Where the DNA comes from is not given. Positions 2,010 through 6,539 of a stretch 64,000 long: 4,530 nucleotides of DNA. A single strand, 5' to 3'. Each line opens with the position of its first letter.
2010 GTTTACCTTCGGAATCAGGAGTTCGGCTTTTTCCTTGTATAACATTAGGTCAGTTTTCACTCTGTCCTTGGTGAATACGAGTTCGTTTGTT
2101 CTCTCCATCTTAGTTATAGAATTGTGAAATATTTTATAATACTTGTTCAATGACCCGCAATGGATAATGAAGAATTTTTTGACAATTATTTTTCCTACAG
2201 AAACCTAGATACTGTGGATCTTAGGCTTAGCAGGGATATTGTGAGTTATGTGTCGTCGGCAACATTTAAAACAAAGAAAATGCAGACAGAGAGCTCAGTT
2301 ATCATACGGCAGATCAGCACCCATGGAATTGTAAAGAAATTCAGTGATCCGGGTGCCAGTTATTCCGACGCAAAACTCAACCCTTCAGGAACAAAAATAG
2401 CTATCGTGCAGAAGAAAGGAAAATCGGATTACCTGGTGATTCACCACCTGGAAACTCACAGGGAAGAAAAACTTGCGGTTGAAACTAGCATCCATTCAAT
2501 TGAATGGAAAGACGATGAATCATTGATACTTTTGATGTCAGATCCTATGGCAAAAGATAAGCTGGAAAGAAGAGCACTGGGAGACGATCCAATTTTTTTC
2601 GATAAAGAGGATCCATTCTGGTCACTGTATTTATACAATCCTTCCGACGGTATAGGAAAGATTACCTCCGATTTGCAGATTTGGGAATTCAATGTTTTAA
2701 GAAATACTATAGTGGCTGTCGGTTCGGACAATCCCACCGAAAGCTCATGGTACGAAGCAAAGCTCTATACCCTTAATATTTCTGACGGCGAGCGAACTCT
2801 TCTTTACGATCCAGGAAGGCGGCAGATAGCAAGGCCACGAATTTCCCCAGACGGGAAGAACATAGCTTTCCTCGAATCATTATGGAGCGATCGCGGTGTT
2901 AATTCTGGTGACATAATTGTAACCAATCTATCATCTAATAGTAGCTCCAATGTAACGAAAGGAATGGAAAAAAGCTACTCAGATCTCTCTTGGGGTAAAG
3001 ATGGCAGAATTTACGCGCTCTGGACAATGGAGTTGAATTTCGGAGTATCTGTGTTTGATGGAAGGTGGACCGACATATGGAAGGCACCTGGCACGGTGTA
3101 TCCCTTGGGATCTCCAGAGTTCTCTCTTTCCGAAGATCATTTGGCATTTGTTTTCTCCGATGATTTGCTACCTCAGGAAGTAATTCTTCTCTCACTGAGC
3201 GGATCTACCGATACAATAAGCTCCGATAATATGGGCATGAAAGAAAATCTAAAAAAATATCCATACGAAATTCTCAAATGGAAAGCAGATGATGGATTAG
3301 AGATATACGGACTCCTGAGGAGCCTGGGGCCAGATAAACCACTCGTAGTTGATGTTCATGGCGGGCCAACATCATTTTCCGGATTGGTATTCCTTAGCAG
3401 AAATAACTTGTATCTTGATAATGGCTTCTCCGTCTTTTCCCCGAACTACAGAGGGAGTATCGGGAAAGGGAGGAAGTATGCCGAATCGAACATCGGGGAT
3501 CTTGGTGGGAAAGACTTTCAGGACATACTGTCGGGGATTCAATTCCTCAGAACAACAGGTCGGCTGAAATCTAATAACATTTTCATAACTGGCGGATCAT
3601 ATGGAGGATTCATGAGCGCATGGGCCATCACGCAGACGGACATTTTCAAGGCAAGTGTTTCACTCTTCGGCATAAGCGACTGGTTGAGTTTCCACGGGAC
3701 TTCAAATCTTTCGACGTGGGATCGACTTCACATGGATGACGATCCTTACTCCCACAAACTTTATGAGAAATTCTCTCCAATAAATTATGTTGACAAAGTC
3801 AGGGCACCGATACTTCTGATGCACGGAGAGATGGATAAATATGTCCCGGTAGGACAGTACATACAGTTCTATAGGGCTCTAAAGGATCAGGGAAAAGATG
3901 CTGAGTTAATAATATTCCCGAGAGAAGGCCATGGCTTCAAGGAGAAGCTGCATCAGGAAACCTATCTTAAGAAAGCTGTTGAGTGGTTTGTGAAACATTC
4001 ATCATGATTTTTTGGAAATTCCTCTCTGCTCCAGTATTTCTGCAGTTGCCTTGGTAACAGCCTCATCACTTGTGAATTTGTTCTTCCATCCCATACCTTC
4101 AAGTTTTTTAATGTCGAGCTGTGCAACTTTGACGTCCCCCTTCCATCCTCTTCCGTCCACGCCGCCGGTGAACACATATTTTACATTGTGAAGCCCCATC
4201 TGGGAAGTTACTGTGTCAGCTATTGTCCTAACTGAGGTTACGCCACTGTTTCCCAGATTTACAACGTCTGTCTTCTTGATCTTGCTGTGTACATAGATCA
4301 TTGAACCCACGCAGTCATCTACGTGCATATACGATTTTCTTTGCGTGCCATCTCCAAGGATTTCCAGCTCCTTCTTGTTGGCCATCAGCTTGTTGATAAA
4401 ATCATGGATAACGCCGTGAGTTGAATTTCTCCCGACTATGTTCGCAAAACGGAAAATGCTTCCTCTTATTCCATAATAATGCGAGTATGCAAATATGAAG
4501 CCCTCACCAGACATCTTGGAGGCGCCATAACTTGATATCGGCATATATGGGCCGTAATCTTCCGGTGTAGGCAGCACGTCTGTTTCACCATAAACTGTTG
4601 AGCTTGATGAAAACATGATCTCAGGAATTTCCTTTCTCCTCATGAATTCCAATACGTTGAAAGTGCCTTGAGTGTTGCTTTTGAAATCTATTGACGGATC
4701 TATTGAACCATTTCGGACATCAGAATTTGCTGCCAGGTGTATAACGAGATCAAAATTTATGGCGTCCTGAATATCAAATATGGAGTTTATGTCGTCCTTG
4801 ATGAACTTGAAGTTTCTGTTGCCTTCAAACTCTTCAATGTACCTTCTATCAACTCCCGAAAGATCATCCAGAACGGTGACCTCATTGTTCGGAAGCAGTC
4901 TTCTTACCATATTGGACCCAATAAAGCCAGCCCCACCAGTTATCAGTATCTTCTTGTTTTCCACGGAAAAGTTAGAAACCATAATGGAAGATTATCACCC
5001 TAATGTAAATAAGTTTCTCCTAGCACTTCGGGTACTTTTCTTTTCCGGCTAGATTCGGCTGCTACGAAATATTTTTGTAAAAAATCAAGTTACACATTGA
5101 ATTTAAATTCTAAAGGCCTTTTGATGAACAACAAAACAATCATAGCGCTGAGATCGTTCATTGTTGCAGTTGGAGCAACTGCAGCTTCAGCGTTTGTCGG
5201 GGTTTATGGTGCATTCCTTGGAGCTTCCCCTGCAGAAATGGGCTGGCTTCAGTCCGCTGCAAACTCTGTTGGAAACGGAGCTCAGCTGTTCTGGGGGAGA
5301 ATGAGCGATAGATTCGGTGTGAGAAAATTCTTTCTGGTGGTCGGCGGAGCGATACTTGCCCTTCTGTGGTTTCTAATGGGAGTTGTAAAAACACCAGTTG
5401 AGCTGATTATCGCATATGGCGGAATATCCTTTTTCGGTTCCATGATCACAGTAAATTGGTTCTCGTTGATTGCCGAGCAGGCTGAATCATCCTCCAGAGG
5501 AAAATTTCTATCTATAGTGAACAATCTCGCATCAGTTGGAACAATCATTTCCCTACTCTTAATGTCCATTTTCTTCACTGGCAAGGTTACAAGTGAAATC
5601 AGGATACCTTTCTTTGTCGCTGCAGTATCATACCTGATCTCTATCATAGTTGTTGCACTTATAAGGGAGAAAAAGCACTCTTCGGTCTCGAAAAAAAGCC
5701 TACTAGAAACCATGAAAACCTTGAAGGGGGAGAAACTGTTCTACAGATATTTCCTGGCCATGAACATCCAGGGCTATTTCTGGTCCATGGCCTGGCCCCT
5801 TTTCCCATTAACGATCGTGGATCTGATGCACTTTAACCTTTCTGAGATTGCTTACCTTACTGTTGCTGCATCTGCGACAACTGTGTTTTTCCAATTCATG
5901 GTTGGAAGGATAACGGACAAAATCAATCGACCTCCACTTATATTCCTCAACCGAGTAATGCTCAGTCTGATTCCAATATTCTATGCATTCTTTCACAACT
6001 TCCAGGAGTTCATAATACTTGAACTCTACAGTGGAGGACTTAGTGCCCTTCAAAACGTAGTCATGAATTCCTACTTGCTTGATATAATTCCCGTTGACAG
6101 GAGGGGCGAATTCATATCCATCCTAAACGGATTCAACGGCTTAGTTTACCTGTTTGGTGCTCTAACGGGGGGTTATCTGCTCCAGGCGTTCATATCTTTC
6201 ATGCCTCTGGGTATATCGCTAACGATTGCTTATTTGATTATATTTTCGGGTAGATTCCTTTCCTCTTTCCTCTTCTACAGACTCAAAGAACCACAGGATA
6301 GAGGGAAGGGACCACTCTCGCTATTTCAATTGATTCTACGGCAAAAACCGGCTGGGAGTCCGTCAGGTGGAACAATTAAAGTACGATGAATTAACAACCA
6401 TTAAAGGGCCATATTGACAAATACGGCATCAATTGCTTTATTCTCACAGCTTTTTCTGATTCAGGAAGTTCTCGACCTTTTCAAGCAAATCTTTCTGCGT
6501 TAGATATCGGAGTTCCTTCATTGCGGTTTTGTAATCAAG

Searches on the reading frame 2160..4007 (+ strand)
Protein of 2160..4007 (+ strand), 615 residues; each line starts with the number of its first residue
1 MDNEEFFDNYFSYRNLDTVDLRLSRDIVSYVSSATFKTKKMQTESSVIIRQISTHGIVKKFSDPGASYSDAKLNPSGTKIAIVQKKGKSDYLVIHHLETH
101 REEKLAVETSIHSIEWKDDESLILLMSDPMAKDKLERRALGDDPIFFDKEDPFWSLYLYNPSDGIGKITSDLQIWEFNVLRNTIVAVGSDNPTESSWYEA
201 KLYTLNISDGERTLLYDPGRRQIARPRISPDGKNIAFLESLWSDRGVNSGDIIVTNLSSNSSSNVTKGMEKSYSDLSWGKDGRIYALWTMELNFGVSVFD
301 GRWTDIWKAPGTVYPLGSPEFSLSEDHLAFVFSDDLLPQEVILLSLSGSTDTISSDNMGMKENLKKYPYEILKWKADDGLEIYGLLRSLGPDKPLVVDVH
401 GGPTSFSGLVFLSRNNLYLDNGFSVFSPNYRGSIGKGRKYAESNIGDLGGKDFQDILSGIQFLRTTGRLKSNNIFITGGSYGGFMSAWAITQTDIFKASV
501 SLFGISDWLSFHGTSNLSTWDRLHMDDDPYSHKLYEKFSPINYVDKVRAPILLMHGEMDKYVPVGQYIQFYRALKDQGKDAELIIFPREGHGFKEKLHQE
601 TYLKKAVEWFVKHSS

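Call 59: search_protein_families(library=pfam, proteins=[window:2160-4007:+], max_evalue=0.01)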
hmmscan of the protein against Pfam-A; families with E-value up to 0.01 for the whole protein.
window:2160-4007:+ (615 aa): 10 families
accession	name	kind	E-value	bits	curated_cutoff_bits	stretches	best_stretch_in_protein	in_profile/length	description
PF00326.27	Peptidase_S9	-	1.6e-49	168.8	22.6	1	417-613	8-209/213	Prolyl oligopeptidase family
PF20434.5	BD-FAE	-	1.7e-13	51.1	26.8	1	393-574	13-215/215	BD-FAE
PF01738.24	DLH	-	2.6e-13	50.5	21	1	420-608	39-203/217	Dienelactone hydrolase family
PF02129.25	Peptidase_S15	-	2.5e-08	34.4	23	1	531-586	205-256/262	X-Pro dipeptidyl-peptidase (S15 family)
PF00561.26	Abhydrolase_1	-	2.8e-06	27.6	25.8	0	394-490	1-87/245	alpha/beta hydrolase fold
PF12146.15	Hydrolase_4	-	8.9e-06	25.6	27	1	545-591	188-232/239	Serine aminopeptidase, S33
PF02230.22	Abhydrolase_2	-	3e-05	24.4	23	1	547-594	155-202/217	Phospholipase/Carboxylesterase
PF03583.20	LIP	-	0.00024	21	23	0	419-497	23-96/286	Secretory lipase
PF10142.15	PhoPQ_related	-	0.0013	17.9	20.3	1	526-601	239-311/367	PhoPQ-activated pathogenicity-related protein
PF11144.14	DUF2920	-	0.0076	15.9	24.7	0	552-588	295-330/400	Protein of unknown function (DUF2920)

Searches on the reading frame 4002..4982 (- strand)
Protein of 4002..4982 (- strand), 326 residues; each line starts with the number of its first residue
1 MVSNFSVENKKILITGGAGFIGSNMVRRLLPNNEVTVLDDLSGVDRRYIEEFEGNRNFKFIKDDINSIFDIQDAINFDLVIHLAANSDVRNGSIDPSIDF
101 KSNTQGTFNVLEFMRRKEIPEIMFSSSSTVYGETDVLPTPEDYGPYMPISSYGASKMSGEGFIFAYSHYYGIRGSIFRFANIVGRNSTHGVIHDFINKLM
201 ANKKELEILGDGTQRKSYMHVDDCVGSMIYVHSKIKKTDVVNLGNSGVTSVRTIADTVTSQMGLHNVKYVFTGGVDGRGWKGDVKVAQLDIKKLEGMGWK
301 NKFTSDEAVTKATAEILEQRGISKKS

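Call 59: search_protein_families(library=pfam, proteins=[window:4002-4982:-], max_evalue=0.01)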
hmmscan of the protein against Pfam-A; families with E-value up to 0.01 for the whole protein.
window:4002-4982:- (326 aa): 8 families
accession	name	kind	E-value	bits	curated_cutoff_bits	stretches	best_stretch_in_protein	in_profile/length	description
PF01370.27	Epimerase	-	5e-46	157.5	20.9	1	12-244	1-240/240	NAD dependent epimerase/dehydratase family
PF16363.11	GDP_Man_Dehyd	-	3e-40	139.1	27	1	13-309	1-329/332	GDP-mannose 4,6 dehydratase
PF01073.25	3Beta_HSD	-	3.8e-16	59.4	22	1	13-165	1-159/280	3-beta hydroxysteroid dehydrogenase/isomerase family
PF04321.23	RmlD_sub_bind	-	3e-15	56.5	27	1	11-266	2-235/287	RmlD substrate binding domain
PF07993.18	NAD_binding_4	-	7.8e-12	45.3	20.1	1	76-196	88-220/258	Male sterility protein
PF02719.21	Polysacc_synt_2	-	6.1e-11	42.5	20.2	1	12-268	1-257/293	Polysaccharide biosynthesis protein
PF13460.12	NAD_binding_10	-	0.0016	18.8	27.2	1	16-135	1-106/184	NAD(P)H-binding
PF00106.31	adh_short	-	0.0058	16.6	26.6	0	10-76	1-69/195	short chain dehydrogenase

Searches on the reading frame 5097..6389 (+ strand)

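Call 59: search_protein_families(library=pfam, proteins=[window:5097-6389:+], max_evalue=0.01)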
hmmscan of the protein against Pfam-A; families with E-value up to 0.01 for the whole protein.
window:5097-6389:+ (430 aa): 2 families
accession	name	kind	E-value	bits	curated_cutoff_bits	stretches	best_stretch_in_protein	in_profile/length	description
PF07690.21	MFS_1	-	1.3e-39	136.6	33.4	2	20-222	5-215/347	Major Facilitator Superfamily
PF00083.30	Sugar_tr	-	8.5e-06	25.3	22.3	1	43-210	43-212/452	Sugar (and other) transporter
